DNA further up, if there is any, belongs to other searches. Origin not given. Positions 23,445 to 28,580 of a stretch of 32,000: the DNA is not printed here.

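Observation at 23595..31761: Candidate novel outer-surface electron-transfer module: NHL-propeller/Ig/dockerin-like protein, small lipoprotein and a ~41-heme cytochrome in one operon, without a porin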

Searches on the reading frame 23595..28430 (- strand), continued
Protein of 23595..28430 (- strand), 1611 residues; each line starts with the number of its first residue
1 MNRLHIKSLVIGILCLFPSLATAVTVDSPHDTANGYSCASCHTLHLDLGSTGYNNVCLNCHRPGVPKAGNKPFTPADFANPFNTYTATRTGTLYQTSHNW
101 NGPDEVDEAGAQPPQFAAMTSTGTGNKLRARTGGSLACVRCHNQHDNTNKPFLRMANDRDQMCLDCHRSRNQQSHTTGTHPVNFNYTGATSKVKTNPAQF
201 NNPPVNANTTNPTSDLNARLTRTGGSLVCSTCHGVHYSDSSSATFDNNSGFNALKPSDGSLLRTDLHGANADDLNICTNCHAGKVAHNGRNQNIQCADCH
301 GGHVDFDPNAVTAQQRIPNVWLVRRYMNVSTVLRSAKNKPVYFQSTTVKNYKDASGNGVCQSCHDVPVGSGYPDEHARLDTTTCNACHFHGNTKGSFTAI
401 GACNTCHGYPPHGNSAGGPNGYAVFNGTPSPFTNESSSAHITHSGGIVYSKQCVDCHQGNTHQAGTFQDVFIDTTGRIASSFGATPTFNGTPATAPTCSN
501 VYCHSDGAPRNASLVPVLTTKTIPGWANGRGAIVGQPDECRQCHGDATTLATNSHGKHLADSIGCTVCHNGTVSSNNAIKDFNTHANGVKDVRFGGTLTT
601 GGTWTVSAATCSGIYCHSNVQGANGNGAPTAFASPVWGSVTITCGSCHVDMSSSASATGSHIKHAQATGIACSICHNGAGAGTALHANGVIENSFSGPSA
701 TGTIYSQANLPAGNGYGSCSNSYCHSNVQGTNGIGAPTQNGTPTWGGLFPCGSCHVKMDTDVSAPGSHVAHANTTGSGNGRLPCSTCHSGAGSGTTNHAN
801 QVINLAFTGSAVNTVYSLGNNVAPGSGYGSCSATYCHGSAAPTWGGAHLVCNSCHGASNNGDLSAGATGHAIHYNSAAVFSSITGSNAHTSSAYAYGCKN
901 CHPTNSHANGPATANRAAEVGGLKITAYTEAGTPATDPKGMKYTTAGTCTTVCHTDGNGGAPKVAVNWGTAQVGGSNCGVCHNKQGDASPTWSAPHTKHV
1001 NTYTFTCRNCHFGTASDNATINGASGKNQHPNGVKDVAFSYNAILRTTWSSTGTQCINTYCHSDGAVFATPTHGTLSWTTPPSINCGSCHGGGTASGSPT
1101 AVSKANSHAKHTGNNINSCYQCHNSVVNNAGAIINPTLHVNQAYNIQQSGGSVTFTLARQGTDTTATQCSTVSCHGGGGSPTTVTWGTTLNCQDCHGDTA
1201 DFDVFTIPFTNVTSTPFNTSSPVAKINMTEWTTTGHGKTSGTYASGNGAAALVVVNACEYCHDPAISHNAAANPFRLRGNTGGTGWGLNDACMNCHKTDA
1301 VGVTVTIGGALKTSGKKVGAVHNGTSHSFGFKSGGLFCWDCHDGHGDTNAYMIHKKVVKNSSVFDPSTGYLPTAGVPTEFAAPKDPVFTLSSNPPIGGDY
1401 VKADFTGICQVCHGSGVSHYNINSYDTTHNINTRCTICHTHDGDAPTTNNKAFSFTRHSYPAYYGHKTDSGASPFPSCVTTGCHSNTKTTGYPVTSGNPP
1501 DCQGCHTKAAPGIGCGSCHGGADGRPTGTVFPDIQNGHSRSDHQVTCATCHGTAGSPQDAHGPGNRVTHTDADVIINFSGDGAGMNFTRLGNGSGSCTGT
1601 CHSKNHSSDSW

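Call 9: find_homologous_proteins(query=window:23595-28430:-, max_evalue=1e-10)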
Query window:23595-28430:- (1611 aa): 454 proteins with E <= 1e-10 among 8000 candidates; the best 120 are listed.
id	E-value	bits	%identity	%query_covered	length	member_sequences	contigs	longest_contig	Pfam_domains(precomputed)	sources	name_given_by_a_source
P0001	0.0e+0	3752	100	100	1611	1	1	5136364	PF14537.12,PF09698.16,PF14522.12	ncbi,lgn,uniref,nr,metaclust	ncbi:CxxxxCH/CxxCH domain c-type cytochrome [Geotalea uraniireducens]|uniref:Cytochrome C family pro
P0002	0.0e+0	2768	78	100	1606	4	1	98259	PF09699.16,PF14537.12,PF09698.16,PF14522.12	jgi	-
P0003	0.0e+0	1566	69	64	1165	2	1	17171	PF09699.16,PF14537.12,PF09698.16,PF02085.22,PF14522.12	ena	-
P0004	0.0e+0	1476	67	61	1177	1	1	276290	PF09699.16,PF14537.12,PF09698.16,PF02085.22,PF14522.12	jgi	jgi:predicted CxxxxCH...CXXCH cytochrome family protein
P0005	0.0e+0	1337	47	100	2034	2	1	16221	PF09699.16,PF14537.12,PF09698.16,PF02085.22,PF14522.12,PF22113.2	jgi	-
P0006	0.0e+0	1263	48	95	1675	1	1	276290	PF09699.16,PF14537.12,PF09698.16,PF02085.22,PF14522.12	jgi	jgi:predicted CxxxxCH...CXXCH cytochrome family protein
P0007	0.0e+0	1160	58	52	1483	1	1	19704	PF14537.12,PF09698.16,PF14522.12,PF22113.2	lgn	-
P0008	0.0e+0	1125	60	53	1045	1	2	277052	PF14537.12,PF09698.16,PF02085.22,PF14522.12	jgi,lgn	jgi:predicted CxxxxCH...CXXCH cytochrome family protein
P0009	0.0e+0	1098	53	61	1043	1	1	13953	PF09699.16,PF14537.12,PF09698.16,PF02085.22,PF14522.12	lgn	-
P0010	0.0e+0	1075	40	99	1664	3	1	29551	PF09699.16,PF14537.12,PF09698.16,PF02085.22,PF14522.12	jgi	-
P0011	0.0e+0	1064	58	52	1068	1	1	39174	PF09699.16,PF14537.12,PF09698.16,PF14522.12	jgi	-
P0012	0.0e+0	1060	58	52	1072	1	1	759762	PF09699.16,PF14537.12,PF09698.16,PF14522.12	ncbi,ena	-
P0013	0.0e+0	1059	58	52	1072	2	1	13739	PF09699.16,PF14537.12,PF09698.16,PF14522.12,PF22113.2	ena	-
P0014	0.0e+0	1055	59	52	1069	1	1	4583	PF09699.16,PF14537.12,PF09698.16,PF02085.22,PF14522.12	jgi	-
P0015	0.0e+0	1036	43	90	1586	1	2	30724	PF09699.16,PF14537.12,PF09698.16,PF14522.12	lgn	-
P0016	0.0e+0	1029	38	74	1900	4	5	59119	PF14537.12,PF09698.16,PF14522.12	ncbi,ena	-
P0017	0.0e+0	1024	56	53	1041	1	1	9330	PF09699.16,PF14537.12,PF09698.16,PF02085.22,PF14522.12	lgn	-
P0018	1.8e-296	1005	55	52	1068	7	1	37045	PF09699.16,PF14537.12,PF09698.16,PF14522.12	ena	-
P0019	5.4e-296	1004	42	88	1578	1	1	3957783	PF09699.16,PF14537.12,PF09698.16,PF14522.12,PF22113.2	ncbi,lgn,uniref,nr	ncbi:CxxxxCH/CxxCH domain-containing protein [Geobacter sp. DSM 9736]|uniref:CxxxxCH/CxxCH domain c-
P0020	1.6e-285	969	58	47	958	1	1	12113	PF09699.16,PF14537.12,PF09698.16,PF14522.12,PF22113.2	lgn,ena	-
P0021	1.6e-284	966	36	74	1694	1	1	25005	PF09699.16,PF14537.12,PF09698.16,PF14522.12,PF22113.2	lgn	-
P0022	1.1e-279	950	33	79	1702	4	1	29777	PF09699.16,PF14537.12,PF09698.16,PF02085.22,PF14522.12,PF22113.2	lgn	-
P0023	1.1e-276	940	57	47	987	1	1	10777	PF09699.16,PF14537.12,PF09698.16,PF02085.22,PF14522.12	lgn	-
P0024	9.0e-261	887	41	75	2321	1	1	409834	PF09699.16,PF14537.12,PF09698.16,PF02085.22,PF14522.12,PF22113.2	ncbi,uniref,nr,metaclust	ncbi:geobacter CxxxxCH...CXXCH motif protein [Geobacter sp. OR-1]|uniref:CxxxxCH/CxxCH domain c-type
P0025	1.0e-256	873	36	74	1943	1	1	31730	PF09699.16,PF14537.12,PF09698.16,PF14522.12,PF22113.2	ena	-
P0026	1.9e-253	863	37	74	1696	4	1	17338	PF14537.12,PF09698.16,PF14522.12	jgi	-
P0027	4.7e-250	851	39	91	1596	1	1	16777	PF09699.16,PF14537.12,PF09698.16,PF14522.12,PF22113.2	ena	-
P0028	7.1e-241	821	36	74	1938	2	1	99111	PF14537.12,PF09698.16,PF14522.12,PF22113.2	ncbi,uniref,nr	ncbi:CxxxxCH/CxxCH domain c-type cytochrome [Geobacter argillaceus]|uniref:CxxxxCH/CxxCH domain c-ty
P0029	6.8e-240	818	45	64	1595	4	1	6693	PF09699.16,PF14537.12,PF09698.16,PF14522.12,PF22113.2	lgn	-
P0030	5.2e-233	795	50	53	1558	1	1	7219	PF09699.16,PF14537.12,PF09698.16,PF02085.22,PF14522.12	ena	-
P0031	1.1e-232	794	38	74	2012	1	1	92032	PF14537.12,PF09698.16,PF14522.12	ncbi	-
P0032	1.9e-231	790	41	38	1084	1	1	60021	PF09699.16,PF14537.12,PF09698.16,PF14522.12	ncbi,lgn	-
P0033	1.2e-230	787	41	53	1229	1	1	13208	PF14537.12,PF09698.16,PF14522.12,PF22113.2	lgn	-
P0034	8.0e-230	784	42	54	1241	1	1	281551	PF09699.16,PF14537.12,PF09698.16,PF14522.12,PF22113.2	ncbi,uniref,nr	ncbi:CxxxxCH/CxxCH domain c-type cytochrome [Geomesophilobacter sediminis]|uniref:CxxxxCH/CxxCH doma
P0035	1.1e-229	784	45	61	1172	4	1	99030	PF09699.16,PF14537.12,PF09698.16,PF02085.22,PF14522.12,PF22113.2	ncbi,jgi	-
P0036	6.6e-228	778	44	64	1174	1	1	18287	PF09699.16,PF14537.12,PF09698.16,PF02085.22,PF14522.12,PF22113.2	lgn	-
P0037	8.0e-227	774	39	74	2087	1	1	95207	PF09699.16,PF14537.12,PF09698.16,PF14522.12,PF22113.2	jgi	-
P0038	6.5e-226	771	41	73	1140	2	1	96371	PF09699.16,PF14537.12,PF09698.16,PF02085.22,PF14522.12,PF22113.2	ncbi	ncbi:MAG: CxxxxCH/CxxCH domain c-type cytochrome [Desulfuromonadaceae bacterium]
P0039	7.9e-223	761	41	73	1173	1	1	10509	PF09699.16,PF14537.12,PF09698.16,PF02085.22,PF14522.12,PF22113.2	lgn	-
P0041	1.0e-220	754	41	45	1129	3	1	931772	PF09699.16,PF14537.12,PF09698.16,PF14522.12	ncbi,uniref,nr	ncbi:cytochrome c [Geomonas limicola]|uniref:Cytochrome c n=1 Tax=Geomonas limicola TaxID=2740186 Re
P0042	1.1e-220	754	41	66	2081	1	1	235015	PF14537.12,PF09698.16,PF02085.22,PF14522.12,PF22113.2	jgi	jgi:predicted CxxxxCH...CXXCH cytochrome family protein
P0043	1.8e-220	753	38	99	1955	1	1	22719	PF09699.16,PF14537.12,PF09698.16,PF02085.22,PF14522.12,PF22113.2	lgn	-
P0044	1.1e-219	751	42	77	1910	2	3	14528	PF09699.16,PF14537.12,PF09698.16,PF14522.12,PF22113.2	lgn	-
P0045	2.6e-219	749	37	74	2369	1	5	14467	PF14537.12,PF09698.16,PF14522.12,PF22113.2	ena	-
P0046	7.2e-218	745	41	74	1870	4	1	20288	PF09699.16,PF14537.12,PF09698.16,PF14522.12,PF22113.2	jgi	-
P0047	9.6e-218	744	37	99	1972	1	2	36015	PF09699.16,PF14537.12,PF09698.16,PF02085.22,PF14522.12,PF22113.2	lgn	-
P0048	1.4e-217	744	44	64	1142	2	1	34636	PF09699.16,PF14537.12,PF09698.16,PF02085.22,PF14522.12,PF22113.2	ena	-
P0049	3.8e-217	742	46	57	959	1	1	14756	PF09699.16,PF14537.12,PF09698.16,PF02085.22,PF14522.12,PF22113.2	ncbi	ncbi:MAG: CxxxxCH/CxxCH domain-containing protein, partial [Desulfuromonadaceae bacterium]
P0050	1.3e-215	737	46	56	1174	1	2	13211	PF09699.16,PF14537.12,PF09698.16,PF02085.22,PF14522.12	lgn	-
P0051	1.2e-214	734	43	65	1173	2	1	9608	PF09699.16,PF14537.12,PF09698.16,PF02085.22,PF14522.12,PF22113.2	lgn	-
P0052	7.9e-213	728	44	61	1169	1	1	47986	PF09699.16,PF14537.12,PF09698.16,PF02085.22,PF14522.12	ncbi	-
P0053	1.1e-209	718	42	63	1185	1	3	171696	PF09699.16,PF14537.12,PF09698.16,PF14522.12,PF22113.2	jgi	jgi:predicted CxxxxCH...CXXCH cytochrome family protein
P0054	1.9e-209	717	38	74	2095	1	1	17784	PF09699.16,PF14537.12,PF09698.16,PF14522.12,PF22113.2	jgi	jgi:predicted CxxxxCH...CXXCH cytochrome family protein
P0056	2.6e-205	703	35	68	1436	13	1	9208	PF14537.12,PF09698.16,PF02085.22,PF14522.12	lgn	-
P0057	1.7e-203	697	39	54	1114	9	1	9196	PF09699.16,PF14537.12,PF09698.16,PF14522.12,PF22113.2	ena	-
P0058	6.8e-202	692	48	49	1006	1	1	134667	PF09699.16,PF14537.12,PF09698.16,PF14522.12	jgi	jgi:predicted CxxxxCH...CXXCH cytochrome family protein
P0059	1.7e-201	690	38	52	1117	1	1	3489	PF09699.16,PF14537.12,PF09698.16,PF14522.12,PF22113.2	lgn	-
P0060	4.5e-200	686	39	70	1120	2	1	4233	PF09699.16,PF14537.12,PF09698.16,PF02085.22,PF14522.12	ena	-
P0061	2.4e-198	680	39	46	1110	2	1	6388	PF09699.16,PF14537.12,PF09698.16,PF02085.22,PF14522.12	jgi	jgi:predicted CxxxxCH...CXXCH cytochrome family protein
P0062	3.7e-197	676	50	42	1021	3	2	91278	PF09699.16,PF14537.12,PF09698.16,PF14522.12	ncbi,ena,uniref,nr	ncbi:CxxxxCH/CxxCH domain-containing protein [Geobacter sp.]|uniref:cytochrome c3 family protein n=1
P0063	7.8e-196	672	46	48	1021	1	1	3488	PF09699.16,PF14537.12,PF09698.16,PF14522.12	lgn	-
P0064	1.0e-195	671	38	45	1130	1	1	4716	PF09699.16,PF14537.12,PF09698.16,PF14522.12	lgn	-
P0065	1.9e-195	670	36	75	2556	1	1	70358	PF09699.16,PF14537.12,PF09698.16,PF14522.12,PF22113.2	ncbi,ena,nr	ncbi:MAG: cytochrome C family [Geobacteraceae bacterium]|nr:MAG: cytochrome C family [Geobacteraceae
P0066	6.9e-195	668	37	75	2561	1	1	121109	PF09699.16,PF14537.12,PF09698.16,PF14522.12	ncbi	-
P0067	7.4e-195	668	46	50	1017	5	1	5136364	PF09699.16,PF14537.12,PF09698.16,PF14522.12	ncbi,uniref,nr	ncbi:cytochrome c3 family protein [Geotalea uraniireducens]|uniref:Cytochrome C family protein n=1 T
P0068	4.6e-193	662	47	47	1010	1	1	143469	PF09699.16,PF14537.12,PF09698.16,PF02085.22,PF14522.12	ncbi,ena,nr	ncbi:MAG: cytochrome C family [Geobacteraceae bacterium]|nr:MAG: cytochrome C family [Geobacteraceae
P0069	1.2e-192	661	40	48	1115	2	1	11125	PF09699.16,PF14537.12,PF09698.16,PF02085.22,PF14522.12,PF22113.2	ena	-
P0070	1.2e-191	658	39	47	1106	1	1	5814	PF09699.16,PF14537.12,PF09698.16,PF14522.12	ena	-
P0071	4.5e-191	656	37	61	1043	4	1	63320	PF09699.16,PF14537.12,PF09698.16,PF02085.22,PF14522.12,PF22113.2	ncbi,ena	-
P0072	5.6e-191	656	36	56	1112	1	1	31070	PF09699.16,PF14537.12,PF09698.16,PF14522.12,PF22113.2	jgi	jgi:predicted CxxxxCH...CXXCH cytochrome family protein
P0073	8.0e-191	655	41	45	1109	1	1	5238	PF09699.16,PF14537.12,PF09698.16,PF02085.22,PF14522.12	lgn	-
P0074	1.1e-190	655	42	56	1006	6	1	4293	PF09699.16,PF14537.12,PF09698.16,PF14522.12,PF22113.2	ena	-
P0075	3.2e-190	653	43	54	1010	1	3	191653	PF09699.16,PF14537.12,PF09698.16,PF14522.12,PF22113.2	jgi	jgi:predicted CxxxxCH...CXXCH cytochrome family protein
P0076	1.5e-188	647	50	42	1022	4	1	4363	PF09699.16,PF14537.12,PF09698.16,PF02085.22,PF14522.12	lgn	-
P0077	5.2e-188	646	50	43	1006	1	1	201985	PF09699.16,PF14537.12,PF09698.16,PF14522.12,PF22113.2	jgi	jgi:predicted CxxxxCH...CXXCH cytochrome family protein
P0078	3.7e-185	636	49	43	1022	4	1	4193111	PF09699.16,PF14537.12,PF09698.16,PF14522.12,PF22113.2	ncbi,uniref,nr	ncbi:cytochrome c [Geotalea uraniireducens]|uniref:Cytochrome c n=1 Tax=Geotalea uraniireducens TaxI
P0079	3.3e-183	630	39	65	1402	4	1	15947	PF09699.16,PF14537.12,PF09698.16,PF14522.12,PF22113.2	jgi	-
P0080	5.2e-183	629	38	46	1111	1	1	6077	PF09699.16,PF14537.12,PF09698.16,PF02085.22,PF14522.12,PF22113.2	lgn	-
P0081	1.1e-182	628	47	48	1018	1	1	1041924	PF09699.16,PF14537.12,PF09698.16,PF14522.12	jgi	jgi:predicted CxxxxCH...CXXCH cytochrome family protein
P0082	1.3e-182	628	36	74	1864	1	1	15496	PF09699.16,PF14537.12,PF09698.16,PF14522.12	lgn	-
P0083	1.5e-182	628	51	40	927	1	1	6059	PF09699.16,PF14537.12,PF09698.16,PF14522.12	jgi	-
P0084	4.2e-182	626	46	46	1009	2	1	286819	PF09699.16,PF14537.12,PF09698.16,PF14522.12,PF22113.2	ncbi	ncbi:cytochrome c [Geomonas sp. Red276]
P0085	3.2e-180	620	38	47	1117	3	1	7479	PF09699.16,PF09698.16,PF14522.12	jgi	-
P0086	9.4e-180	618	36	58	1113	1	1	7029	PF09699.16,PF14537.12,PF09698.16,PF02085.22,PF14522.12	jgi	jgi:predicted CxxxxCH...CXXCH cytochrome family protein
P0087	6.5e-178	612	45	49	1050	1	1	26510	PF09699.16,PF14537.12,PF09698.16,PF02085.22,PF14522.12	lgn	-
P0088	7.9e-176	605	38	46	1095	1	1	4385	PF09699.16,PF14537.12,PF09698.16,PF14522.12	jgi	jgi:predicted CxxxxCH...CXXCH cytochrome family protein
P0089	1.4e-175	604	45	47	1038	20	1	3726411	PF09699.16,PF14537.12,PF09698.16,PF14522.12,PF22113.2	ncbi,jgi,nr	ncbi:C-type multiheme cytochrome omcA [Geobacter sulfurreducens]|nr:CxxxxCH/CxxCH domain-containing 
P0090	2.3e-175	604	32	81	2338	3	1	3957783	PF14537.12,PF09698.16,PF14522.12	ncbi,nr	ncbi:Geobacter sulfurreducens CxxxxCH...CXXCH domain-containing protein [Geobacter sp. DSM 9736]|nr:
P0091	2.8e-174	600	37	74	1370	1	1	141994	PF14537.12,PF09698.16,PF02085.22,PF14522.12,PF22113.2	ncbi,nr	ncbi:MAG: CxxxxCH/CxxCH domain-containing protein [Desulfuromonadaceae bacterium]|nr:CxxxxCH/CxxCH d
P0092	4.5e-174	599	47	46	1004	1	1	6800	PF09699.16,PF14537.12,PF09698.16,PF14522.12,PF22113.2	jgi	jgi:predicted CxxxxCH...CXXCH cytochrome family protein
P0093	1.3e-173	598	43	52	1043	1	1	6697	PF14537.12,PF09698.16,PF14522.12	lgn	-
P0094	1.6e-173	598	37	73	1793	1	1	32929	PF14537.12,PF09698.16,PF14522.12,PF22113.2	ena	-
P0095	3.2e-173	597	36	47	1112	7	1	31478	PF09699.16,PF14537.12,PF09698.16,PF14522.12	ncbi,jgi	jgi:predicted CxxxxCH...CXXCH cytochrome family protein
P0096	1.3e-171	591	37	42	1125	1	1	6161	PF09698.16,PF14522.12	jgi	jgi:predicted CxxxxCH...CXXCH cytochrome family protein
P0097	4.8e-170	586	37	74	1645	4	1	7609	PF09699.16,PF14537.12,PF09698.16,PF14522.12,PF22113.2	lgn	-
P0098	1.3e-168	581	43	52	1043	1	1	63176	PF09699.16,PF14537.12,PF09698.16,PF14522.12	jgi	-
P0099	1.6e-167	578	42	52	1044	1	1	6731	PF14537.12,PF09698.16,PF02085.22,PF14522.12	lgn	-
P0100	3.4e-166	573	41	52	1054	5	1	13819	PF09699.16,PF14537.12,PF09698.16,PF14522.12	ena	-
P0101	8.3e-166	572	42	52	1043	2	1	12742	PF09699.16,PF14537.12,PF09698.16,PF02085.22,PF14522.12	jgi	jgi:predicted CxxxxCH...CXXCH cytochrome family protein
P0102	5.0e-164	566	39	63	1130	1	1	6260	PF09699.16,PF14537.12,PF09698.16,PF14522.12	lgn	-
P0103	2.9e-162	560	42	52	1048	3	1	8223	PF09699.16,PF14537.12,PF09698.16,PF02085.22,PF14522.12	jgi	jgi:predicted CxxxxCH...CXXCH cytochrome family protein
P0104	4.6e-162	560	40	63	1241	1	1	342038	PF09699.16,PF14537.12,PF09698.16,PF02085.22,PF14522.12,PF22113.2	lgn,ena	-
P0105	2.2e-160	554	35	75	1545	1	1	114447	PF09699.16,PF14537.12,PF09698.16,PF14522.12,PF22113.2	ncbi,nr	ncbi:MAG: CxxxxCH/CxxCH domain-containing protein [Desulfuromonadaceae bacterium]|nr:CxxxxCH/CxxCH d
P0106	8.0e-160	552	41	52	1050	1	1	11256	PF09699.16,PF14537.12,PF09698.16,PF14522.12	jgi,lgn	jgi:predicted CxxxxCH...CXXCH cytochrome family protein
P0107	9.1e-160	552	36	74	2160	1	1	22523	PF09699.16,PF14537.12,PF09698.16,PF14522.12,PF22113.2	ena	-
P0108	4.5e-158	546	41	52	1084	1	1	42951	PF09699.16,PF14537.12,PF09698.16,PF02085.22,PF14522.12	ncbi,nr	ncbi:MAG: CxxxxCH/CxxCH domain-containing protein [Desulfuromonadales bacterium]|nr:CxxxxCH/CxxCH do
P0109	5.8e-158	546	38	59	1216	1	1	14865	PF09699.16,PF14537.12,PF09698.16,PF14522.12,PF22113.2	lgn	-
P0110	6.6e-158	546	40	53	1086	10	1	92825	PF09699.16,PF14537.12,PF09698.16,PF14522.12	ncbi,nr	ncbi:MAG: CxxxxCH/CxxCH domain-containing protein [Geobacteraceae bacterium]|nr:CxxxxCH/CxxCH domain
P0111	1.2e-157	545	41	50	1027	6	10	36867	PF09699.16,PF14537.12,PF09698.16,PF14522.12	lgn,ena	-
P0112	1.4e-156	541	40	61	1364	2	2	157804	PF14537.12,PF09698.16,PF14522.12,PF22113.2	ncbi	-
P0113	2.2e-156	541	36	60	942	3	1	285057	PF09699.16,PF14537.12,PF09698.16,PF02085.22,PF14522.12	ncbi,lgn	-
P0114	3.3e-156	540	43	45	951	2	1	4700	PF09699.16,PF14537.12,PF09698.16,PF02085.22,PF14522.12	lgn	-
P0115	4.6e-156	540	41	52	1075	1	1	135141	PF09699.16,PF14537.12,PF09698.16,PF14522.12,PF22113.2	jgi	jgi:predicted CxxxxCH...CXXCH cytochrome family protein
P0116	2.9e-155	537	41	51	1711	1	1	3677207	PF09699.16,PF14537.12,PF09698.16,PF14522.12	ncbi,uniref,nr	ncbi:CxxxxCH/CxxCH domain-containing protein [Geobacter sp. AOG1]|uniref:CxxxxCH/CxxCH domain c-type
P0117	6.8e-155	536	37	71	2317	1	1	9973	PF09699.16,PF14537.12,PF09698.16,PF14522.12,PF22113.2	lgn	-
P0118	9.1e-155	535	42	53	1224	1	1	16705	PF09699.16,PF14537.12,PF09698.16,PF14522.12,PF22113.2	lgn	-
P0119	1.2e-154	535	41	53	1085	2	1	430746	PF09699.16,PF14537.12,PF09698.16,PF02085.22,PF14522.12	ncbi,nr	ncbi:MAG: CxxxxCH/CxxCH domain-containing protein [Geobacter sp.]|nr:CxxxxCH/CxxCH domain-containing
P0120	4.1e-154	533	41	50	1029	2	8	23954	PF09699.16,PF14537.12,PF09698.16,PF14522.12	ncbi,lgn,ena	-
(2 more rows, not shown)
